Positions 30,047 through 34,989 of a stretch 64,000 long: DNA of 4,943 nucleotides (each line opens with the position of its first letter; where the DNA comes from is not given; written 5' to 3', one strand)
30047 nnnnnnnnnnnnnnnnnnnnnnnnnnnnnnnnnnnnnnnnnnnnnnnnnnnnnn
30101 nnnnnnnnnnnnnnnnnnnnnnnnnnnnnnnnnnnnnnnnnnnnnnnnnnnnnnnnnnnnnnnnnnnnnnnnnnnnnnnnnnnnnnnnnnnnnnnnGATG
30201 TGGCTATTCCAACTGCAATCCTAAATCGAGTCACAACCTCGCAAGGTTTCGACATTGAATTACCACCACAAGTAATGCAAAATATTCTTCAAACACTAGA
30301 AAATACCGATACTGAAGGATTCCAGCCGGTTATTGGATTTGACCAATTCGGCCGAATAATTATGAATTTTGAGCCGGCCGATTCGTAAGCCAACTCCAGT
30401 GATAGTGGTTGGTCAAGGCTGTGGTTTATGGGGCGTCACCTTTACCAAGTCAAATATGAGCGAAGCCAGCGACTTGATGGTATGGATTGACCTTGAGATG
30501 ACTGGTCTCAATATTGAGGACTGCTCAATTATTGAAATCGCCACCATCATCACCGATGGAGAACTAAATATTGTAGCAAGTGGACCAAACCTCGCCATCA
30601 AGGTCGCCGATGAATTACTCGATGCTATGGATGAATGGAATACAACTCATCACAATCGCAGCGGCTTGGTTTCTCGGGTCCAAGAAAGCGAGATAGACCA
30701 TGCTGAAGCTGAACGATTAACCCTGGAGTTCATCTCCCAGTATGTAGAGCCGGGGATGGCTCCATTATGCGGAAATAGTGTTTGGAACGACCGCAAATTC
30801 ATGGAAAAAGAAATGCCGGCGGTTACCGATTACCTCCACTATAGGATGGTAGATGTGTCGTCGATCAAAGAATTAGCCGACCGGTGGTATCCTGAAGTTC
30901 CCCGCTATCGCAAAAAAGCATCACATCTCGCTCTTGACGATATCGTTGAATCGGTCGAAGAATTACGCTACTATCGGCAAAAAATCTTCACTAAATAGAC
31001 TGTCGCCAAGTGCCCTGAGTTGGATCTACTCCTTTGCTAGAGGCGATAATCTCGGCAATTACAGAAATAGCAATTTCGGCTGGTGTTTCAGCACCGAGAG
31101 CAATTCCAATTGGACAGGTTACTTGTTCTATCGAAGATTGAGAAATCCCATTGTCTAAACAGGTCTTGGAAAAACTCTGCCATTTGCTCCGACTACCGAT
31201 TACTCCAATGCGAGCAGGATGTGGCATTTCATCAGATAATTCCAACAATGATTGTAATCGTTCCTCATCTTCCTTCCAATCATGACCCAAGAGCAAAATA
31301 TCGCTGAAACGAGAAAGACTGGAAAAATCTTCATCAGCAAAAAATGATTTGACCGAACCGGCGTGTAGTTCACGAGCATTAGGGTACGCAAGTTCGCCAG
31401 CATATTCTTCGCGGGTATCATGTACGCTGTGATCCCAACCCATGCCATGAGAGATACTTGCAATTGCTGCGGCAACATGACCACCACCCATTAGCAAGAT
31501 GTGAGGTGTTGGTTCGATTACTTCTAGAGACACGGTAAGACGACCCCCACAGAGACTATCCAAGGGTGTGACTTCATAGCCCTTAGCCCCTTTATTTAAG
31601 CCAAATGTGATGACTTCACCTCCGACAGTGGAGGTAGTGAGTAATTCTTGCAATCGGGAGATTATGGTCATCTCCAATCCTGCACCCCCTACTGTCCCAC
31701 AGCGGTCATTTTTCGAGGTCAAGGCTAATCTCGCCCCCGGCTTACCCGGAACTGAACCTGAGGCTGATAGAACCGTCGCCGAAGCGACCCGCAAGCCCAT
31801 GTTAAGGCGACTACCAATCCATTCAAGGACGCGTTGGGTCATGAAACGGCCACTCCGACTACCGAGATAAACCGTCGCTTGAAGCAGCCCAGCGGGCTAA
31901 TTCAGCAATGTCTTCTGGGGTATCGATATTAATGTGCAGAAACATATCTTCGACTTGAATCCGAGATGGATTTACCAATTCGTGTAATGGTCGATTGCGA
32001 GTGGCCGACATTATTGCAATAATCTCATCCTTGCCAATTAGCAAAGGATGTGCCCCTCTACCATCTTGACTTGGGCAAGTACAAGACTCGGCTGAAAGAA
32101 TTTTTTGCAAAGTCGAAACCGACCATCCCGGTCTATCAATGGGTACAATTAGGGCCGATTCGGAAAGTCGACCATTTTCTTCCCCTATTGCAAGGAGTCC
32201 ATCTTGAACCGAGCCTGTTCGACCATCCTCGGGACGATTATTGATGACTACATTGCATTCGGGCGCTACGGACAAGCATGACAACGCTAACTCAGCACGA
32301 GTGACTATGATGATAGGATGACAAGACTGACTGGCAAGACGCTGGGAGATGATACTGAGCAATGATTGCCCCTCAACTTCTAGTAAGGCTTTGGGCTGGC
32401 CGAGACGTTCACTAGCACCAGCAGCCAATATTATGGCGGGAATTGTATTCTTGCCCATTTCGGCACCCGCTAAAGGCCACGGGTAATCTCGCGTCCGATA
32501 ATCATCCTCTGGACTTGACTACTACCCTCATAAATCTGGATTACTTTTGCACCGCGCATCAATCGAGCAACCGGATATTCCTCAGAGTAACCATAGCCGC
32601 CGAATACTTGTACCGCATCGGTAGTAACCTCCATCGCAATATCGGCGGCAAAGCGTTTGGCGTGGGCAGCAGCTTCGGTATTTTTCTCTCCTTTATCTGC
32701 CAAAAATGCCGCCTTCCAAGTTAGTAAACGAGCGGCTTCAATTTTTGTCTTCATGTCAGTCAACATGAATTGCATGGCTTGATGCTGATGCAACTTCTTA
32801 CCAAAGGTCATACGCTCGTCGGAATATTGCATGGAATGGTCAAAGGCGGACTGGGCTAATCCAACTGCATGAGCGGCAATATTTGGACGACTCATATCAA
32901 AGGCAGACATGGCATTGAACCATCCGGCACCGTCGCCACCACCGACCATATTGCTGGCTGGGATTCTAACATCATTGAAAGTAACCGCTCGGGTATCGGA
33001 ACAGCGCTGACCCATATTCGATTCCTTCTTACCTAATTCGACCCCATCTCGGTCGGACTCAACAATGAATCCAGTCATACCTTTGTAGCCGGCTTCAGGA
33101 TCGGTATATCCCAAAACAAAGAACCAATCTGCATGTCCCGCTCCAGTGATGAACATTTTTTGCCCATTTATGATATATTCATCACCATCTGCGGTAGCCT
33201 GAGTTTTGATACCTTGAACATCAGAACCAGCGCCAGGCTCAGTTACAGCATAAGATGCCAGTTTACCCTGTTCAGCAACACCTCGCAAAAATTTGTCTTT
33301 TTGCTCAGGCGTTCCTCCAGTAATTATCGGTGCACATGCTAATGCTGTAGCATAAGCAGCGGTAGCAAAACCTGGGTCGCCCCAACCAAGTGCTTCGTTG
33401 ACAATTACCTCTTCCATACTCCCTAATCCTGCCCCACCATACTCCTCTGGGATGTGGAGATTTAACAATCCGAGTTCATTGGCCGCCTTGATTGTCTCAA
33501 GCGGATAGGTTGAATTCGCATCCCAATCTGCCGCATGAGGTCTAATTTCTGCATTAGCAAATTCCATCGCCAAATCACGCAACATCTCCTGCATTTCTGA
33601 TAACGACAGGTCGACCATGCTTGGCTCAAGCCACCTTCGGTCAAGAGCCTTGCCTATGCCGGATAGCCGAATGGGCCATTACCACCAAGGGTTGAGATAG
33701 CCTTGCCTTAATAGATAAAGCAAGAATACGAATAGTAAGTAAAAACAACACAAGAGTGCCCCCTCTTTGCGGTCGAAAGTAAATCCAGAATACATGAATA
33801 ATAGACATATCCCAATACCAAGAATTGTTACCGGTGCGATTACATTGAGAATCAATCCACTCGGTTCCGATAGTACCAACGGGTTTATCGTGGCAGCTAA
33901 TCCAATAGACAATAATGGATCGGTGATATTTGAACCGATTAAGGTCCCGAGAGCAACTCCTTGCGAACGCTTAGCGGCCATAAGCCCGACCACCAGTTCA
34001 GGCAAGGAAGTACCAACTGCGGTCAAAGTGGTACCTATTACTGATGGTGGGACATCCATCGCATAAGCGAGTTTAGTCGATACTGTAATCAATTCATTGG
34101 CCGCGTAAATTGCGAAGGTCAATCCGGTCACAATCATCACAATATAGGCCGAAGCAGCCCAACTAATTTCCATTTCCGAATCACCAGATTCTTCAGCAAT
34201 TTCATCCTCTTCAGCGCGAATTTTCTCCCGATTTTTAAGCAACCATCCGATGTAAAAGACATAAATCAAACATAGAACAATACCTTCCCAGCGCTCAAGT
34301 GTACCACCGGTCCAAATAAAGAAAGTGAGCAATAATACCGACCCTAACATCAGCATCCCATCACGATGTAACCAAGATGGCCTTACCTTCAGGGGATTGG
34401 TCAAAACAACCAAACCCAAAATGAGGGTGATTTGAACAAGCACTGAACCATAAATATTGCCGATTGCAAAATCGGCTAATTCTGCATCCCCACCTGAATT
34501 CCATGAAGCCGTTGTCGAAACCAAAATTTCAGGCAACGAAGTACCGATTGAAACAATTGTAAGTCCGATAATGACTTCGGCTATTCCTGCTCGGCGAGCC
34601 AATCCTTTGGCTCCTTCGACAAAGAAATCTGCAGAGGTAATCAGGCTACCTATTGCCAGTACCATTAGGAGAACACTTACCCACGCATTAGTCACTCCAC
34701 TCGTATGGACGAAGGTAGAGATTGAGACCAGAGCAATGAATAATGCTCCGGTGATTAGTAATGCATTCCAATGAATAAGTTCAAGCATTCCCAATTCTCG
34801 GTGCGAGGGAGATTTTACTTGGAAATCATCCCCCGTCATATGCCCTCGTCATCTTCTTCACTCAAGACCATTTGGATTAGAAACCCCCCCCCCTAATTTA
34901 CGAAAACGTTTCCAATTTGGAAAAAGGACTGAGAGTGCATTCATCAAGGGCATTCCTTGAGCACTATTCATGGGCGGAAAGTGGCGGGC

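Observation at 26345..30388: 1347-aa nearly all-transmembrane giant protein between molybdoenzyme structural and maturation genes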

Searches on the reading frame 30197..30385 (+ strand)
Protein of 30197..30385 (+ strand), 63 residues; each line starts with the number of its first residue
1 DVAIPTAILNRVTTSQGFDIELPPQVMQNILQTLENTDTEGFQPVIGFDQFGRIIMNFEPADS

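Call 72: find_homologous_proteins(query=A6, max_evalue=0.01)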
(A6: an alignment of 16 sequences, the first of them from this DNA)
Query A6 (16 sequences) (63 aa, profile of the alignment): 52 proteins with E <= 0.01 among 151 candidates.
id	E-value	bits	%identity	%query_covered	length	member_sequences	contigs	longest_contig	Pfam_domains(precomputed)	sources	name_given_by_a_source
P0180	1.6e-21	94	42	79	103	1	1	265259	-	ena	-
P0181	2.6e-21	93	40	83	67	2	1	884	-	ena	-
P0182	3.2e-21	93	44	79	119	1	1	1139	-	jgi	jgi:hypothetical protein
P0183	7.2e-21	92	41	73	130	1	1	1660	-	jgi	jgi:hypothetical protein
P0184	9.1e-21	91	44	79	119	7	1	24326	-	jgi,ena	jgi:hypothetical protein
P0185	9.8e-21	91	43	73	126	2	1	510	-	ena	-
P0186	2.4e-20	90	40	79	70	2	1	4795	-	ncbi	ncbi:MAG: hypothetical protein ACPHF0_04560, partial [Poseidonia sp.]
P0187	3.7e-20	89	38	83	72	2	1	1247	-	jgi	-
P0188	5.3e-20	89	36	97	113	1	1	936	-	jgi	jgi:hypothetical protein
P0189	6.5e-20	88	39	78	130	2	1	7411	-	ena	-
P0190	9.0e-20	88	40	76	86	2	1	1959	-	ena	-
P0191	1.1e-19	88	41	73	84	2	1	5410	-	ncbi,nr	ncbi:MAG: hypothetical protein VXW82_01375, partial [Candidatus Thermoplasmatota archaeon]|nr:hypoth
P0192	1.3e-19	88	34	97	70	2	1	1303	-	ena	-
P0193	1.4e-19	87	45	75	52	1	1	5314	-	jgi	jgi:hypothetical protein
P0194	1.7e-19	87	42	71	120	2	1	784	-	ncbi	-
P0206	4.6e-15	73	37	68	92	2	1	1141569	-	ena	-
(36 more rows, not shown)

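Call 73: find_encoding_contigs(protein=P0180, flank=6000, max_places=1)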
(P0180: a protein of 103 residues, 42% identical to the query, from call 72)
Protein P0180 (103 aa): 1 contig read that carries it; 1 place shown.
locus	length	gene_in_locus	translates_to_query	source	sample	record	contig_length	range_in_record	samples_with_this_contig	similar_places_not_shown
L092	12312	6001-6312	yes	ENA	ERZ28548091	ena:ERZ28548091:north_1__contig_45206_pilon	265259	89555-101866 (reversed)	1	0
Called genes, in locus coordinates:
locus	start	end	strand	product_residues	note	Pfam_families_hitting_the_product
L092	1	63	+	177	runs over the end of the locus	-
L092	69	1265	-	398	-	PF00082:Peptidase_S8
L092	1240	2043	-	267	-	PF00082:Peptidase_S8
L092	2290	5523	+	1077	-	-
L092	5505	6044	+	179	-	-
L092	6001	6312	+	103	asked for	-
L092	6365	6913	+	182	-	PF00929:RNase_T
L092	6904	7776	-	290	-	PF02625:XdhC_CoxI, PF13478:XdhC_C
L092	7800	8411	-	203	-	PF01128:IspD (weak), PF12804:NTP_transf_3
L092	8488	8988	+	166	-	-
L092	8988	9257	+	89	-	-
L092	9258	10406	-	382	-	PF02771:Acyl-CoA_dh_N, PF02770:Acyl-CoA_dh_M, PF00441:Acyl-CoA_dh_1, PF08028:Acyl-CoA_dh_2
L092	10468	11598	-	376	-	PF01699:Na_Ca_ex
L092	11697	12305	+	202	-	PF00230:MIP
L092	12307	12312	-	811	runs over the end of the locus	PF00676:E1_dh, PF02779:Transket_pyr, PF02780:Transketolase_C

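Call 74: find_encoding_contigs(protein=P0206, flank=6000, max_places=1)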
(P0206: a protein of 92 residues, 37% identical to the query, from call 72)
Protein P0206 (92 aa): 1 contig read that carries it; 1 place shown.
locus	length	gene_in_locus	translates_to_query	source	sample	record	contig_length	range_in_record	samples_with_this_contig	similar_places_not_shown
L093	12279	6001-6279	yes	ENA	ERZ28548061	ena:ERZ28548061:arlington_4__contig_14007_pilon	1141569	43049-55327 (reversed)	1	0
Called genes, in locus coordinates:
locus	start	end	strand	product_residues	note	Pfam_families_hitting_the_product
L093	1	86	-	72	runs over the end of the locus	-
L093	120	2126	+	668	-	PF00082:Peptidase_S8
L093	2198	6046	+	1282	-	-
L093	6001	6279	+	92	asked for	-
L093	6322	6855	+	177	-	PF00929:RNase_T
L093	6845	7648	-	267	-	PF02625:XdhC_CoxI, PF13478:XdhC_C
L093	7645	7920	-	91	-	-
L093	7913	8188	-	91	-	PF12804:NTP_transf_3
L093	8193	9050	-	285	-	PF02770:Acyl-CoA_dh_M, PF00441:Acyl-CoA_dh_1, PF08028:Acyl-CoA_dh_2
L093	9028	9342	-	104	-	PF02771:Acyl-CoA_dh_N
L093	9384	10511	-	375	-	PF01699:Na_Ca_ex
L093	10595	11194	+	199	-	PF00230:MIP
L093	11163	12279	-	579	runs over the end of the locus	PF00676:E1_dh, PF02779:Transket_pyr, PF02780:Transketolase_C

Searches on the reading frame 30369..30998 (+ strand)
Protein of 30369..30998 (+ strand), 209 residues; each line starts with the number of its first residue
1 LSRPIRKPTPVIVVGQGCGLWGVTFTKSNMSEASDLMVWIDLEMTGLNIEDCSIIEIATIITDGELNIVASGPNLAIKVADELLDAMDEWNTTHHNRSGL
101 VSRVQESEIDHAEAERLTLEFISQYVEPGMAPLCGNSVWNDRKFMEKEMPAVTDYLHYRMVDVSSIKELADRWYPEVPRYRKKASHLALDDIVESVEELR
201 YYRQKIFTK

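Call 5: search_protein_families(library=pfam, proteins=[window:30369-30998:+], max_evalue=0.01)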
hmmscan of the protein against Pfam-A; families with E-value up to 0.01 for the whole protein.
window:30369-30998:+ (209 aa): 1 family
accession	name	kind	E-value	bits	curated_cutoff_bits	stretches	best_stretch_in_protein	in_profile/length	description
PF00929.31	RNase_T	-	1.1e-30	107.8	24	1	38-198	1-163/164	Exonuclease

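Call 83: search_protein_families(library=ncbifam, proteins=[window:30456-30998:+], max_evalue=0.00001)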
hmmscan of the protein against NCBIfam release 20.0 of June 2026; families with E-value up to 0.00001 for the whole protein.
window:30456-30998:+ (180 aa): 1 family
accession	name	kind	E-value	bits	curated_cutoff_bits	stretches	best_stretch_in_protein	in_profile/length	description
NF003765.0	PRK05359.1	equivalog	9.7e-78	260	106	1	2-179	2-180/189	oligoribonuclease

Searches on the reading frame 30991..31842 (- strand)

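Call 5: search_protein_families(library=pfam, proteins=[window:30991-31842:-], max_evalue=0.01)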
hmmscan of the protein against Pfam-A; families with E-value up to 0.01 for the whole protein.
window:30991-31842:- (283 aa): 2 families
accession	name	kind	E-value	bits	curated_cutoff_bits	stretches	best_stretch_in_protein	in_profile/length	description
PF13478.12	XdhC_C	-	2.3e-29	102.9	29.7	1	116-265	2-125/125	XdhC Rossmann domain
PF02625.21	XdhC_CoxI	-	5.5e-11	42.7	24.3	1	16-72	5-61/68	XdhC and CoxI family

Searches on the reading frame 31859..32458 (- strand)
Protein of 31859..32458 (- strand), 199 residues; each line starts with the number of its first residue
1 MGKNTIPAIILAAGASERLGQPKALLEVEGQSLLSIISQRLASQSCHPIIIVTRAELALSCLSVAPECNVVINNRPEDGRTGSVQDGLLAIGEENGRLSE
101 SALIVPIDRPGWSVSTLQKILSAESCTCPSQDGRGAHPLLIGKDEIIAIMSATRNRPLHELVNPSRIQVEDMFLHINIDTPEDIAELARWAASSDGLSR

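Call 5: search_protein_families(library=pfam, proteins=[window:31859-32458:-], max_evalue=0.01)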
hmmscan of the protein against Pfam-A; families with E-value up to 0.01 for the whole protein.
window:31859-32458:- (199 aa): 2 families
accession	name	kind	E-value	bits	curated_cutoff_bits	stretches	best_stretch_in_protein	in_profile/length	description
PF12804.13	NTP_transf_3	-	1.2e-23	84.5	27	1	8-162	1-154/160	MobA-like NTP transferase domain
PF01128.25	IspD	-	3.3e-06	27.5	27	1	8-121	3-114/221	2-C-methyl-D-erythritol 4-phosphate cytidylyltransferase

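Call 83: search_protein_families(library=ncbifam, proteins=[window:31859-32458:-], max_evalue=0.00001)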
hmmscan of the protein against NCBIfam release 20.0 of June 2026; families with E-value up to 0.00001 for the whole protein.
window:31859-32458:- (199 aa): 11 families
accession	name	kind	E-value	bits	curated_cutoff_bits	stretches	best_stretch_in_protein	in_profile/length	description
NF045665.1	NTPtran_DVU1551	equivalog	1.9e-22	79.8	315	1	7-195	2-197/359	DVU_1551 family NTP transferase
TIGR03310.1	matur_MocA_YgfJ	equivalog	5.8e-22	78.6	186.45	1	8-184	2-185/188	molybdenum cofactor cytidylyltransferase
NF045782.1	NicBOxredNboR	equivalog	7.1e-13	48.7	260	1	5-123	8-123/206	nicotine blue oxidoreductase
NF002741.0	PRK02726.1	equivalog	5.2e-10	39.3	179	1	3-93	5-93/200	molybdenum cofactor guanylyltransferase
NF001457.0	PRK00317.1-3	equivalog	5.4e-10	39.1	164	1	8-75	4-70/200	molybdenum cofactor guanylyltransferase MobA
TIGR00453.1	ispD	equivalog_domain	1.9e-07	30.7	181.3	1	8-92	2-89/219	2-C-methyl-D-erythritol 4-phosphate cytidylyltransferase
NF001855.0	PRK00576.1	equivalog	1.9e-06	27.6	205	1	5-120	6-115/197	molybdenum cofactor guanylyltransferase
NF006899.0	PRK09382.1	equivalog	2.6e-06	26.8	417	1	5-125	6-126/387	bifunctional 2-C-methyl-D-erythritol 4-phosphate cytidylyltransferase/2-C-methyl-D-erythritol 2,4-cyclodiphosphate synthase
NF041135.1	IPPtranDIPPsyn_Thcocales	equivalog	3e-06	26.5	580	0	8-80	3-80/419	bifunctional L-myo-inositol-1-phosphate cytidylyltransferase/CDP-L-myo-inositol myo-inositolphosphotransferase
TIGR02665.1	molyb_mobA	equivalog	5e-06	26.7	151.85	1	6-55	1-51/186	molybdenum cofactor guanylyltransferase MobA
TIGR03202.1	pucB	equivalog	9.1e-06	25.5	235.05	0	8-183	3-191/192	xanthine dehydrogenase accessory protein PucB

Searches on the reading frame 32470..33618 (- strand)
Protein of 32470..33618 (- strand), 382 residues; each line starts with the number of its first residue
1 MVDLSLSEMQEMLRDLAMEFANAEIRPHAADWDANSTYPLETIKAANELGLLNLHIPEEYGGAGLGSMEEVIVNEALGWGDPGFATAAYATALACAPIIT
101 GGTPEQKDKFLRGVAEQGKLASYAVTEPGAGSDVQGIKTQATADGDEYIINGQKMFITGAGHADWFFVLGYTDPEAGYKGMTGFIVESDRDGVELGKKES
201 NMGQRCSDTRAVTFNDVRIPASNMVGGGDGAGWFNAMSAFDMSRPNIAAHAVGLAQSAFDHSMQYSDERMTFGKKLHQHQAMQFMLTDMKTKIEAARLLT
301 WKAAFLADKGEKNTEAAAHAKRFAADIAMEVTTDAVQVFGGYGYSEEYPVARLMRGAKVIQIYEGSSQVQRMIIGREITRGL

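Call 5: search_protein_families(library=pfam, proteins=[window:32470-33618:-], max_evalue=0.01)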
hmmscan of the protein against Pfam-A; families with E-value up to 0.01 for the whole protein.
window:32470-33618:- (382 aa): 6 families
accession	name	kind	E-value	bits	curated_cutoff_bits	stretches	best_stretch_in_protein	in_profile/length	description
PF00441.29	Acyl-CoA_dh_1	-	2.2e-48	164.6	22.4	1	230-378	1-149/150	Acyl-CoA dehydrogenase, C-terminal domain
PF02771.21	Acyl-CoA_dh_N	-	1.2e-32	113.1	22.9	1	7-116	1-111/113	Acyl-CoA dehydrogenase, N-terminal domain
PF02770.24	Acyl-CoA_dh_M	-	7.4e-25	87.4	33.3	1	123-217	2-97/97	Acyl-CoA dehydrogenase, middle domain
PF08028.16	Acyl-CoA_dh_2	-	7e-21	75.4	22.7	1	247-366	3-132/134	Acyl-CoA dehydrogenase, C-terminal domain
PF22924.1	ACOX_C_alpha1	-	0.002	18.4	27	1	264-370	50-160/169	Acyl-CoA oxidase, C-alpha1 domain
PF11794.13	HpaB_N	-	0.0064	16.6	35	0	149-204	179-236/270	4-hydroxyphenylacetate 3-hydroxylase N terminal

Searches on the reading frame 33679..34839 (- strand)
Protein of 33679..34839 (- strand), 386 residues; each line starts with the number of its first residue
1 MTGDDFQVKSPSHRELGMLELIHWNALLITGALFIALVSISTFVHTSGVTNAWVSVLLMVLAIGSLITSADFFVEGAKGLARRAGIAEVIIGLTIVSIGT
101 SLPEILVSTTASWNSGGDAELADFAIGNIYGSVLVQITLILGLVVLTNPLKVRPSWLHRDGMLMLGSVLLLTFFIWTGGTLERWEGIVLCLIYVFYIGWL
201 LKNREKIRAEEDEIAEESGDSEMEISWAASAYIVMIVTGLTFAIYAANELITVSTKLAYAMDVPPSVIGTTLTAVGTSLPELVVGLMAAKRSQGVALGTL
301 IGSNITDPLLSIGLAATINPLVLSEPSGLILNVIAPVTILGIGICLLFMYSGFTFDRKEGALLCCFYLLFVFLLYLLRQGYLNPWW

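Call 5: search_protein_families(library=pfam, proteins=[window:33679-34839:-], max_evalue=0.01)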
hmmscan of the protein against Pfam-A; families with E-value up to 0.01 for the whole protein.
window:33679-34839:- (386 aa): 1 family
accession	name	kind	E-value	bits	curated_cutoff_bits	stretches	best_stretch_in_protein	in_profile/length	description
PF01699.29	Na_Ca_ex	-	1.3e-50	171.8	24.9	2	55-201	2-150/151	Sodium/calcium exchanger protein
